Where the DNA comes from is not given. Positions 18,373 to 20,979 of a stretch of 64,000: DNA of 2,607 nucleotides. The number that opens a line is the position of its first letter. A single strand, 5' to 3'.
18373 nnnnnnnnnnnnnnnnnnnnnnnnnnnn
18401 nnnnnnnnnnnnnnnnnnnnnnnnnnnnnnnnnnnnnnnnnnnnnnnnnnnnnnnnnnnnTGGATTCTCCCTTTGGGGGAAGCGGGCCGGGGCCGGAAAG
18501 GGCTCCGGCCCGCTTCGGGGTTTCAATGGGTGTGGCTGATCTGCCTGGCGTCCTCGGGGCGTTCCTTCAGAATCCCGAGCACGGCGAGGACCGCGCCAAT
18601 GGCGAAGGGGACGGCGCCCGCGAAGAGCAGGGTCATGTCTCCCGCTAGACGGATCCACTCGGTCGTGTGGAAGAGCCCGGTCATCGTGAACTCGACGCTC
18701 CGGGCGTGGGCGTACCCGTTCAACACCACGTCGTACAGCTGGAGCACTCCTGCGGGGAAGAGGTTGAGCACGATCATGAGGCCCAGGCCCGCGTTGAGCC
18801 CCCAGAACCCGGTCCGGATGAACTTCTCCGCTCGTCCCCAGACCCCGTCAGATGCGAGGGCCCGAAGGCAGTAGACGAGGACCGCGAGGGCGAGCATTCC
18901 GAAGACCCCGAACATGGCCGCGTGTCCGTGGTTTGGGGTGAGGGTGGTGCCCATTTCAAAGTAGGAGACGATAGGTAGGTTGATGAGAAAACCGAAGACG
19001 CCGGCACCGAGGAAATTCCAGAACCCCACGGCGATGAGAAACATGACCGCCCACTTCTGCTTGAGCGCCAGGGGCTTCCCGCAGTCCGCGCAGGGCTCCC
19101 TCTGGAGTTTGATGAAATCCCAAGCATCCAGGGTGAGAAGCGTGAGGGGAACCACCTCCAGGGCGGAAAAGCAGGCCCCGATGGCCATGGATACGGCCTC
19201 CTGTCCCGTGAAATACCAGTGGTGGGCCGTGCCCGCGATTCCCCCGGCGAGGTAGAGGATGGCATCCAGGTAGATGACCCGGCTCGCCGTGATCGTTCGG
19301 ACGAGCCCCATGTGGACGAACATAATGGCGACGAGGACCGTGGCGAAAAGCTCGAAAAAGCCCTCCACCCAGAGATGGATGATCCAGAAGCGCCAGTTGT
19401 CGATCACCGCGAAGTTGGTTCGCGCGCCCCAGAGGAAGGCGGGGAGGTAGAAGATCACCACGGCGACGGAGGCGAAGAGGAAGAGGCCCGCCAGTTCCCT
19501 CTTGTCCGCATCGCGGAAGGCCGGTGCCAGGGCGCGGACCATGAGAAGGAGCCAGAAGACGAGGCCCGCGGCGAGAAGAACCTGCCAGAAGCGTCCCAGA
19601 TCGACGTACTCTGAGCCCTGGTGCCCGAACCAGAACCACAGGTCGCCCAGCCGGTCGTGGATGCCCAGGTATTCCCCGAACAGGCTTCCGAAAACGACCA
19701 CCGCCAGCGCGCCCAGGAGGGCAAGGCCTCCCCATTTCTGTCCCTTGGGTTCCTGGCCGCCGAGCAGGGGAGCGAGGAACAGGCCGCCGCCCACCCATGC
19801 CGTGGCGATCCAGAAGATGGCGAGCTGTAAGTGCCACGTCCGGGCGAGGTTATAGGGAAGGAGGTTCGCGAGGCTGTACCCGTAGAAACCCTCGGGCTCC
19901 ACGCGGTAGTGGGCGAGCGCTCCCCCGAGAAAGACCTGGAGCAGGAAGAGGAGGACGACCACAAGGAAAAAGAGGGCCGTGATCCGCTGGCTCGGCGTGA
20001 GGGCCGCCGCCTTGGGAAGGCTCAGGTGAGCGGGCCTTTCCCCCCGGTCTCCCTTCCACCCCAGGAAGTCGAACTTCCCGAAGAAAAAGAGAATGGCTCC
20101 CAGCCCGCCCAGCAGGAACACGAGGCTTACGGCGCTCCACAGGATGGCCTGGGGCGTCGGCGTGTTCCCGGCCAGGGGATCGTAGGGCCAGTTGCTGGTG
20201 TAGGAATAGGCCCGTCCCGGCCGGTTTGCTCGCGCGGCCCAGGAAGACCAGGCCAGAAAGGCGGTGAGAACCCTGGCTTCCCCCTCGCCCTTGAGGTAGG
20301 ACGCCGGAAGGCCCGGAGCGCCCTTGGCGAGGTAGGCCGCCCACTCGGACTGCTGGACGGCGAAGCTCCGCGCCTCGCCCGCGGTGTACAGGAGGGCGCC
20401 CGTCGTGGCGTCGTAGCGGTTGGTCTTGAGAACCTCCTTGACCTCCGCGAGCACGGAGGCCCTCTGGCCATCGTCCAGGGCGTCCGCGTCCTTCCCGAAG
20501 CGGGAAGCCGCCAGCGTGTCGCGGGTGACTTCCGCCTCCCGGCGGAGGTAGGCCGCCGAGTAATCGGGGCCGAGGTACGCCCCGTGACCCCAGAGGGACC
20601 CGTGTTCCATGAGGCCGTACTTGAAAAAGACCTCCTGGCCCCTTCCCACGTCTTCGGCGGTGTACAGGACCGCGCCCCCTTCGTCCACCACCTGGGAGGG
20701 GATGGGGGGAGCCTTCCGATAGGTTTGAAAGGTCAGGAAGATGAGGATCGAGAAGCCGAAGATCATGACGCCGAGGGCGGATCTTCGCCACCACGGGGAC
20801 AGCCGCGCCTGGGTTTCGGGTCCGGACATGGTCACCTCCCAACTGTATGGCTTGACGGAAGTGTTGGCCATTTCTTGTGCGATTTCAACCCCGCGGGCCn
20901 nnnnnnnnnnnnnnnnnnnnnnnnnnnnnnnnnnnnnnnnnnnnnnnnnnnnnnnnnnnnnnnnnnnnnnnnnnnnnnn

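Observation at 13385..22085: Single co-oriented nitrogen-oxide module: Rrf2-hemerythrin-qNOR-cupin-porin-nrfHA-octaheme HAO-like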

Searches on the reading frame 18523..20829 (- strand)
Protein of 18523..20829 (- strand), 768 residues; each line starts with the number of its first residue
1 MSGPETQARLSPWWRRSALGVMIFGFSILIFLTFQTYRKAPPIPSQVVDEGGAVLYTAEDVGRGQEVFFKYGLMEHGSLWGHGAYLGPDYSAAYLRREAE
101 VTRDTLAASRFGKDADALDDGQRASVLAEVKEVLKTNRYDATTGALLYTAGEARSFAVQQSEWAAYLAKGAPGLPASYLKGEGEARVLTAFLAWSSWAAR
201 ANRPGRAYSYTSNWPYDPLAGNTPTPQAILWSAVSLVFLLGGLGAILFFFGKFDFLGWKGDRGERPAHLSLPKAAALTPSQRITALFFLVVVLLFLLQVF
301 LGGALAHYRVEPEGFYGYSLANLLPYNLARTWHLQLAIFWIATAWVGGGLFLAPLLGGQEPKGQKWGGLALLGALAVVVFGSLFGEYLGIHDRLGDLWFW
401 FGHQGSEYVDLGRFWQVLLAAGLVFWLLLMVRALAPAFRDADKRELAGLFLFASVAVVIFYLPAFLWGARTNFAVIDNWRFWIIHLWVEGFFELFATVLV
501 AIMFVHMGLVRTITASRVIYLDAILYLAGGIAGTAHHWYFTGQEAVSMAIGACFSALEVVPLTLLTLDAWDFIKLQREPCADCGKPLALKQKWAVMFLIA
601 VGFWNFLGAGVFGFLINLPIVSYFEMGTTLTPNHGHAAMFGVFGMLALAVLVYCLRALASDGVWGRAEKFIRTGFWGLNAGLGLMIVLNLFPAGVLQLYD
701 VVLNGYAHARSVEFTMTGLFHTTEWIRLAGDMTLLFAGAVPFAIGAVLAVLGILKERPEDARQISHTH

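Call 5: search_protein_families(library=pfam, proteins=[window:18523-20829:-], max_evalue=0.01)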
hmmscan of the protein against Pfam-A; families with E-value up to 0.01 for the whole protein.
window:18523-20829:- (768 aa): 2 families
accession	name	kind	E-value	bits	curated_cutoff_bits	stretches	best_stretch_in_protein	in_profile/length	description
PF00115.25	COX1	-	2.6e-54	185.2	34.8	1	282-732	1-435/436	Cytochrome C and Quinol oxidase polypeptide I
PF22085.1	NorB_cytochrome_c-like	-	1.4e-53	182.3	29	1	44-216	1-181/181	Nitric oxide reductase subunit B, cytochrome c-like domain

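Call 6: search_protein_families(library=ncbifam, proteins=[window:18523-20829:-], max_evalue=0.01)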
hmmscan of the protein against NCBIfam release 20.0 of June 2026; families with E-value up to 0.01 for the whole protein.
window:18523-20829:- (768 aa): 0 families

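Call 70: search_solved_structures(query=window:18523-20829:-, max_evalue=1e-10, show_alignments=0)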
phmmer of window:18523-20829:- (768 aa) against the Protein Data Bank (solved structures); distinct sequences matched with E-value up to 1e-10: 13.
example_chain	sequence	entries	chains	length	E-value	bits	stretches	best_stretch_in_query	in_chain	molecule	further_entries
28pn_A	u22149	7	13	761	1.9e-167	562.3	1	18-762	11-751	Nitric oxide reductase subunit B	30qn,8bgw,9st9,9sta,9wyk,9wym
9wyl_A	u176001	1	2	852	1.1e-166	559.8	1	18-751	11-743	Nitric oxide reductase subunit B,Soluble cytochrome b562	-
28pp_A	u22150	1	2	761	1.7e-166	559.1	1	18-762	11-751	Nitric oxide reductase subunit B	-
32fi_A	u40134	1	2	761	1.7e-166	559.1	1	18-762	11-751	Nitric oxide reductase subunit B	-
6t6v_A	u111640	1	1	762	2.5e-166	558.6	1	18-762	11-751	Nitric oxide reductase subunit B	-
6qq5_A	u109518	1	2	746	2.8e-166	558.4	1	18-751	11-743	Nitric oxide reductase subunit B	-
30sj_A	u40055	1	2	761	3.4e-166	558.1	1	18-762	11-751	Nitric oxide reductase subunit B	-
6qq6_A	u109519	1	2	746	5.7e-166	557.4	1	18-751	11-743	Nitric oxide reductase subunit B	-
28pq_A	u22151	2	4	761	9.7e-166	556.6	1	18-762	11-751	Nitric oxide reductase subunit B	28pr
3ayf_A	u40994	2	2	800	2.4e-160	538.8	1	22-755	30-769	Nitric oxide reductase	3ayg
6fwf_A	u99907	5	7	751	2.5e-158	532.1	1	20-752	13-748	Nitric-oxide reductase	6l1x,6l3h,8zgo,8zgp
3o0r_B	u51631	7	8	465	1.9e-28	102.5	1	275-705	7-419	Nitric oxide reductase subunit B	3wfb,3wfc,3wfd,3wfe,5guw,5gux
4xyd_A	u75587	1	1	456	4.5e-26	94.7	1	280-729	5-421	Nitric-oxide reductase subunit B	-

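Call 77: search_dna_similar(query=window:18523-20829:-, collection=plasmids, mode=protein, max_rows=15)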
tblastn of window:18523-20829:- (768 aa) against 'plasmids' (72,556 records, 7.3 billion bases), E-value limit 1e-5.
Records with a match: 447; places in all: 456; records where one place covers at least 80% of the query: 195.
Best place of each record, by identity: <60% 447.
By first word of the organism name: Ralstonia 118; Phaeobacter 58; Sinorhizobium 50; Rhizobium 37; Agrobacterium 18; Azospirillum 15; Sphingobium 12; Ensifer 9; Thermus 8; Halobaculum 7; and 66 more.
By predicted mobility (MOB-suite, as given by PLSDB): non-mobilizable 238; mobilizable 130; conjugative 79.
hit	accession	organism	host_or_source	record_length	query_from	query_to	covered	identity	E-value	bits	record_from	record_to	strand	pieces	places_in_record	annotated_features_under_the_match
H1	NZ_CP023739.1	Methylosinus trichosporium OB3b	isolate,soil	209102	10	762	98%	52.9%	0e+0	679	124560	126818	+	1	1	cbb3-type cytochrome c oxidase subunit I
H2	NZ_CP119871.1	Methylosinus trichosporium OB3b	Whole Organism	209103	10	762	98%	52.9%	0e+0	679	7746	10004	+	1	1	cbb3-type cytochrome c oxidase subunit I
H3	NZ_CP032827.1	Sphingomonas paeninsulae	whole organism,soil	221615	4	763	99%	51.2%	0e+0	674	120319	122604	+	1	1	cbb3-type cytochrome c oxidase subunit I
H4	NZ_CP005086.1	Sphingobium sp. TKS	-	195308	1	764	99%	50.7%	0e+0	645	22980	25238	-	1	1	cbb3-type cytochrome c oxidase subunit I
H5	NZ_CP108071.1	Streptomyces sp. NBC_00271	-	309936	7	741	96%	47.2%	2e-164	534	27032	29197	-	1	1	cbb3-type cytochrome c oxidase subunit I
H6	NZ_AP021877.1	Desulfosarcina ovata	-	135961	21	761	96%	42.1%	4e-143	472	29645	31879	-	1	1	nitric-oxide reductase large subunit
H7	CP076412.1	Ralstonia wenshanensis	soil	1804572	14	763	98%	40.9%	3e-137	455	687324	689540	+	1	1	nitric-oxide reductase large subunit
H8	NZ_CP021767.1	Ralstonia solanacearum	Solanum lycopersicum,Tomato with ...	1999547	14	763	98%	40.8%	1e-136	454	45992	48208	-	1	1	none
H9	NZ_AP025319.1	Fulvitalea axinellae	-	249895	22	738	93%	42.6%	5e-155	507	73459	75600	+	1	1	nitric-oxide reductase large subunit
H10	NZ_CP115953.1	Ralstonia solanacearum CFBP2957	Solanum lycopersicum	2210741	14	763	98%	40.6%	2e-136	452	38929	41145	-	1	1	none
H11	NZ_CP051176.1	Ralstonia solanacearum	Whole organism,tomato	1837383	14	763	98%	40.6%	5e-136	452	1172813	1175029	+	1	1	none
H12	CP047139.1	Ralstonia solanacearum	Potato,Single cell,tuber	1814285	21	763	97%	41.0%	4e-137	455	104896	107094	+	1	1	nitric-oxide reductase large subunit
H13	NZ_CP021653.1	Ralstonia solanacearum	Solanum lycopersicum,Tomato with ...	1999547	21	763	97%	41.0%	4e-137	455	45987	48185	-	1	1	none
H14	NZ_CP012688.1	Ralstonia solanacearum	Solanum commersonii,whole organism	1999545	21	763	97%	41.0%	4e-137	455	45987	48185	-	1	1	none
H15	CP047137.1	Ralstonia solanacearum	Potato,Single cell,tuber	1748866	21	763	97%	41.0%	7e-137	454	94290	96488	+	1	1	nitric-oxide reductase large subunit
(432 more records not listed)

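Call 78: get_annotated_region(hit=H1, flank=5000)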
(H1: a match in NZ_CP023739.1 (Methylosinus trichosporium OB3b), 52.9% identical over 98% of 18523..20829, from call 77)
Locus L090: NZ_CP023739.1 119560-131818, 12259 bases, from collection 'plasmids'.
description: Methylosinus trichosporium OB3b plasmid pOB3b2, complete sequence
organism: Methylosinus trichosporium OB3b (NCBI taxid 595536)
taxonomy: Bacteria; Pseudomonadota; Alphaproteobacteria; Hyphomicrobiales; Methylocystaceae; Methylosinus; Methylosinus trichosporium; Methylosinus trichosporium OB3b
host: -; source: isolate,soil; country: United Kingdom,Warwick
typing (MOB-suite, as given by PLSDB): mobilizable; relaxase MOBQ
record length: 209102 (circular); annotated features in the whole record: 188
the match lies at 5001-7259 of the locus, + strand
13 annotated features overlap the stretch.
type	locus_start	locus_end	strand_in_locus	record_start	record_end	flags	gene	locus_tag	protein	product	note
CDS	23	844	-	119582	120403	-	-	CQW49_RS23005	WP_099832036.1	phosphosulfolactate synthase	-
CDS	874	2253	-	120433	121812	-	-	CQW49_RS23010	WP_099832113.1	MmgE/PrpD family protein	-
CDS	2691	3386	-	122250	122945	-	-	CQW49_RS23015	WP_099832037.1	IS6 family transposase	-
CDS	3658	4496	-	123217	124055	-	-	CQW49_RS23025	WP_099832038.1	IS5 family transposase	-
CDS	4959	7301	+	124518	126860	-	-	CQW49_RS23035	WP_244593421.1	cbb3-type cytochrome c oxidase subunit I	GO:0009060 - aerobic respiration [Evidence IEA]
CDS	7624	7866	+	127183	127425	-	-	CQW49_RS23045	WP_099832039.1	hypothetical protein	-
CDS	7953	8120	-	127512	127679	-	-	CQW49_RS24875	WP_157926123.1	hypothetical protein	-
CDS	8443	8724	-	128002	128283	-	-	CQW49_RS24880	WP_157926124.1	hypothetical protein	-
CDS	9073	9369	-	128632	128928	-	-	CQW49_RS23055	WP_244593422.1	hypothetical protein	-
CDS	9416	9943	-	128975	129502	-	-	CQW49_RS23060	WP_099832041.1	DUF4142 domain-containing protein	-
CDS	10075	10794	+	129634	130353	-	-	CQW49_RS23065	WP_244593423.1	RNA polymerase sigma factor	GO:0006352 - DNA-templated transcription initiation [Evidence IEA]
CDS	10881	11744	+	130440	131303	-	-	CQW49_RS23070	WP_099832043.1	patatin-like phospholipase family protein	-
CDS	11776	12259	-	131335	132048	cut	-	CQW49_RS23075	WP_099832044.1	SMC-Scp complex subunit ScpB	-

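Call 79: get_annotated_region(hit=H6, flank=5000)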
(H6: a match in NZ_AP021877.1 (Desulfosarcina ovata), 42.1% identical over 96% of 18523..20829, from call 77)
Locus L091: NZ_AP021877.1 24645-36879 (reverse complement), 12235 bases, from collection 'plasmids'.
description: Desulfosarcina ovata subsp. sediminis strain 28bB2T plasmid Do28_1, complete sequence
organism: Desulfosarcina ovata (NCBI taxid 885957)
taxonomy: Bacteria; Thermodesulfobacteriota; Desulfobacteria; Desulfobacterales; Desulfosarcinaceae; Desulfosarcina; Desulfosarcina ovata
host: -; source: -; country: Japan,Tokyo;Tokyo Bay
typing (MOB-suite, as given by PLSDB): mobilizable; relaxase MOBQ
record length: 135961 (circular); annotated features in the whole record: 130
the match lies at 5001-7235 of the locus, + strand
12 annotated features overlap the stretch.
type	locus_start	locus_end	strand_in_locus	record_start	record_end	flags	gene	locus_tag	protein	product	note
CDS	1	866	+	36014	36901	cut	-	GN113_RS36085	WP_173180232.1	TetR/AcrR family transcriptional regulator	GO:0006355 - regulation of DNA-templated transcription [Evidence IEA]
CDS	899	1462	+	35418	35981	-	-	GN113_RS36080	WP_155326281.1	NapC/NirT family cytochrome c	-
CDS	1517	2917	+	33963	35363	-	-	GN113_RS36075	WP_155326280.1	multiheme c-type cytochrome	-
CDS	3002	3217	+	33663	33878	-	-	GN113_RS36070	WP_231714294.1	ferredoxin family protein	-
CDS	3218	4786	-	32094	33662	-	norR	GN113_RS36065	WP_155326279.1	nitric oxide reductase transcriptional regulator NorR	GO:0006355 - regulation of DNA-templated transcription [Evidence IEA]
CDS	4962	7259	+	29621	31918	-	-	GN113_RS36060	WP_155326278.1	nitric-oxide reductase large subunit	-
CDS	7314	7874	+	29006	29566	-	-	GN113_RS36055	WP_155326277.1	hemerythrin domain-containing protein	-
CDS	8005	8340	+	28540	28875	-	-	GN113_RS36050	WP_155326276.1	cupin domain-containing protein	-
CDS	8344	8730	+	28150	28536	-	-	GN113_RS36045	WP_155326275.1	VOC family protein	-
CDS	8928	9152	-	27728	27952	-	-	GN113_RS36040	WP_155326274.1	type II toxin-antitoxin system HicA family toxin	-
CDS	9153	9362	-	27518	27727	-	-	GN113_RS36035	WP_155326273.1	type II toxin-antitoxin system HicB family antitoxin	-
CDS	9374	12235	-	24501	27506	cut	-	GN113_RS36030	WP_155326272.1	Tn3 family transposase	GO:0006313 - DNA transposition [Evidence IEA]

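Call 80: get_annotated_region(hit=H7, flank=4000)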
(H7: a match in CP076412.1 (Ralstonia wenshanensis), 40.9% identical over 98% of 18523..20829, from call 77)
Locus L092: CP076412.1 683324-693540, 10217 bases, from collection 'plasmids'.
description: Ralstonia wenshanensis strain 56D2 plasmid p56D2, complete sequence
organism: Ralstonia wenshanensis (NCBI taxid 2842456)
taxonomy: Bacteria; Pseudomonadota; Betaproteobacteria; Burkholderiales; Burkholderiaceae; Ralstonia; Ralstonia wenshanensis
host: -; source: soil; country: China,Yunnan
typing (MOB-suite, as given by PLSDB): non-mobilizable
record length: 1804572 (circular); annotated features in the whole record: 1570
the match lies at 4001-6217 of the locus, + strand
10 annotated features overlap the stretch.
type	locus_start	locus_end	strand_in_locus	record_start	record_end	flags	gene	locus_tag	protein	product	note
CDS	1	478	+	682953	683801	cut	-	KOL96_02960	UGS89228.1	fumarylacetoacetate hydrolase family protein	-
CDS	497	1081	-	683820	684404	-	-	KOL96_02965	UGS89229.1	SCO family protein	-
CDS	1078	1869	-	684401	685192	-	-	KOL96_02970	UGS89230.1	formylglycine-generating enzyme family protein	-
CDS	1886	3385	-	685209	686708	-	nirK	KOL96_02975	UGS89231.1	nitrite reductase, copper-containing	-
CDS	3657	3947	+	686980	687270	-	-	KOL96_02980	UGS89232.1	DUF2249 domain-containing protein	-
CDS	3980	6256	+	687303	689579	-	-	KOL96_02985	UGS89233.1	nitric-oxide reductase large subunit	-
CDS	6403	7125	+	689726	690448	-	-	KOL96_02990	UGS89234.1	GntR family transcriptional regulator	-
CDS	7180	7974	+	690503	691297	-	-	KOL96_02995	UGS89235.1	ABC transporter ATP-binding protein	-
CDS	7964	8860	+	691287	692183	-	-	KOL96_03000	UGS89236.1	ABC transporter permease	-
CDS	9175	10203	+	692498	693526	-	-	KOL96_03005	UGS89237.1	ABC transporter substrate-binding protein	-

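Call 82: get_annotated_region(hit=H9, flank=6000)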
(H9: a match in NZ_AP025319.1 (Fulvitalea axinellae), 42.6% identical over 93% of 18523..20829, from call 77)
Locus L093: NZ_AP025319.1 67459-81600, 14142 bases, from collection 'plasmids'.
description: Fulvitalea axinellae strain DSM 100852 plasmid pFA5, complete sequence
organism: Fulvitalea axinellae (NCBI taxid 1182444)
taxonomy: Bacteria; Bacteroidota; Cytophagia; Cytophagales; Persicobacteraceae; Fulvitalea; Fulvitalea axinellae
host: -; source: -; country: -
typing (MOB-suite, as given by PLSDB): non-mobilizable
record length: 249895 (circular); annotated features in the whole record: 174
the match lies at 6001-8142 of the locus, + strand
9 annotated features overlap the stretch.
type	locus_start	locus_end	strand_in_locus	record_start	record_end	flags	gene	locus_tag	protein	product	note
CDS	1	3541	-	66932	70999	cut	-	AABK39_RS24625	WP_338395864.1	SUMF1/EgtB/PvdO family nonheme iron enzyme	-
CDS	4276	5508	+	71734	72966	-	-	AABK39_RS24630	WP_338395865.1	GAF domain-containing protein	-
CDS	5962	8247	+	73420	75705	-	-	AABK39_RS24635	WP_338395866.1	nitric-oxide reductase large subunit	-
CDS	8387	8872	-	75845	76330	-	-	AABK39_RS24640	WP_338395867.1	hypothetical protein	-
CDS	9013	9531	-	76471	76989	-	-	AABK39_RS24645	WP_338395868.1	hypothetical protein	-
CDS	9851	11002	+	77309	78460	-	-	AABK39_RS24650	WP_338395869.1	MBL fold metallo-hydrolase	-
CDS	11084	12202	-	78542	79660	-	-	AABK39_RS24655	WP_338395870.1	lactonase family protein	-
CDS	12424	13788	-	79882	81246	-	-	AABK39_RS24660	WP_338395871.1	M91 family zinc metallopeptidase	-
CDS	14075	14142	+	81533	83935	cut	-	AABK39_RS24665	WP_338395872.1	hypothetical protein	-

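Call 83: get_annotated_region(hit=H3, flank=5000)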
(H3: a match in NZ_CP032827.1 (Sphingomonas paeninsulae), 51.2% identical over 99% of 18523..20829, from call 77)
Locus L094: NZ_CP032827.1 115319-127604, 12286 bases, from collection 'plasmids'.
description: Sphingomonas paeninsulae strain YZ-8 plasmid unnamed2, complete sequence
organism: Sphingomonas paeninsulae (NCBI taxid 2319844)
taxonomy: Bacteria; Pseudomonadota; Alphaproteobacteria; Sphingomonadales; Sphingomonadaceae; Sphingomonas; Sphingomonas paeninsulae
host: -; source: whole organism,soil; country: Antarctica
typing (MOB-suite, as given by PLSDB): conjugative; relaxase MOBP; mating-pair formation MPF_T
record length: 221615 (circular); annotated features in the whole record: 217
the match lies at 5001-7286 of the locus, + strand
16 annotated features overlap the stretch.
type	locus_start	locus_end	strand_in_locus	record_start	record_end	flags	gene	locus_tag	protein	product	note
CDS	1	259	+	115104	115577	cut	-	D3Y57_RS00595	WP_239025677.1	phosphatase PAP2 family protein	-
CDS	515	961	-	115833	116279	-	-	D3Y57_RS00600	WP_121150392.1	Rrf2 family transcriptional regulator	-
CDS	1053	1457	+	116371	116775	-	-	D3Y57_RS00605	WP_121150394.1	group III truncated hemoglobin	-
CDS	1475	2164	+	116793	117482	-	-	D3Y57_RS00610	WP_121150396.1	alternative oxidase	-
CDS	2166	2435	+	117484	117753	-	-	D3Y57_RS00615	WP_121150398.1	DUF1971 domain-containing protein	-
CDS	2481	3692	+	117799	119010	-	hmpA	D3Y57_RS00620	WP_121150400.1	NO-inducible flavohemoprotein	GO:0051409 - response to nitrosative stress [Evidence IEA]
CDS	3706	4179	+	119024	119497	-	-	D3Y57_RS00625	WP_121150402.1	hypothetical protein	-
CDS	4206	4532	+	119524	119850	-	-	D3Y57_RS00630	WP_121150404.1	hypothetical protein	-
CDS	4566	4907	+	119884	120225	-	-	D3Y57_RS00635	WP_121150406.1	cupin domain-containing protein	-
CDS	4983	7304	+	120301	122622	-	-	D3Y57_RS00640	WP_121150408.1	cbb3-type cytochrome c oxidase subunit I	GO:0009060 - aerobic respiration [Evidence IEA]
CDS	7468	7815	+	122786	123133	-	-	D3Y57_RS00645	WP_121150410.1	hypothetical protein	-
CDS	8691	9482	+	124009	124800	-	-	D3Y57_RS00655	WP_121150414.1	hypothetical protein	-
CDS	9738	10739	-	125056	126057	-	-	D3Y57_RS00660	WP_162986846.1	tetratricopeptide repeat protein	-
CDS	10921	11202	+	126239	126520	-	-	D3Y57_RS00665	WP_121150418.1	hypothetical protein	-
CDS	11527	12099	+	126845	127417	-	-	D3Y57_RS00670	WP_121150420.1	DUF3617 domain-containing protein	-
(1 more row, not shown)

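Call 84: get_annotated_region(hit=H5, flank=5000)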
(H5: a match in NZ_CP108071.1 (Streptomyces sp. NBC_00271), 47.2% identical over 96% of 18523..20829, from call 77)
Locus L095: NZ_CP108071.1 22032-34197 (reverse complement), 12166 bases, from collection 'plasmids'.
description: Streptomyces sp. NBC_00271 plasmid unnamed1, complete sequence
organism: Streptomyces sp. NBC_00271 (NCBI taxid 2975697)
taxonomy: Bacteria; Actinomycetota; Actinomycetes; Kitasatosporales; Streptomycetaceae; Streptomyces; Streptomyces sp. NBC 00271
host: -; source: -; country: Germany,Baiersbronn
typing (MOB-suite, as given by PLSDB): mobilizable; replicon rep_cluster_43; relaxase MOBP
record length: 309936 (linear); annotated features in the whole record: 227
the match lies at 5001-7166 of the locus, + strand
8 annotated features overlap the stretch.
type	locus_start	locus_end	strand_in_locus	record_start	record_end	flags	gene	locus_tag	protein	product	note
CDS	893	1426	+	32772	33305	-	-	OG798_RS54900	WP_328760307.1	Rrf2 family transcriptional regulator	-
CDS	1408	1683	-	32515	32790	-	-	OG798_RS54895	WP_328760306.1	hypothetical protein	-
CDS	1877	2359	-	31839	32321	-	-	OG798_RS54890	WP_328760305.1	group III truncated hemoglobin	-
CDS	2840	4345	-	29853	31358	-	-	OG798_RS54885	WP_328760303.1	ISL3 family transposase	-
CDS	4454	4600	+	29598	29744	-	-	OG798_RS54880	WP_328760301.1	hypothetical protein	-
CDS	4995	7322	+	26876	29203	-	-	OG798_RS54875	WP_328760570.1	cbb3-type cytochrome c oxidase subunit I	GO:0009060 - aerobic respiration [Evidence IEA]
CDS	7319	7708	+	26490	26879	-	-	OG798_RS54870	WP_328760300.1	hypothetical protein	-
CDS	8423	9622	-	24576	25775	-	-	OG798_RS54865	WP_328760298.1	IS110 family transposase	-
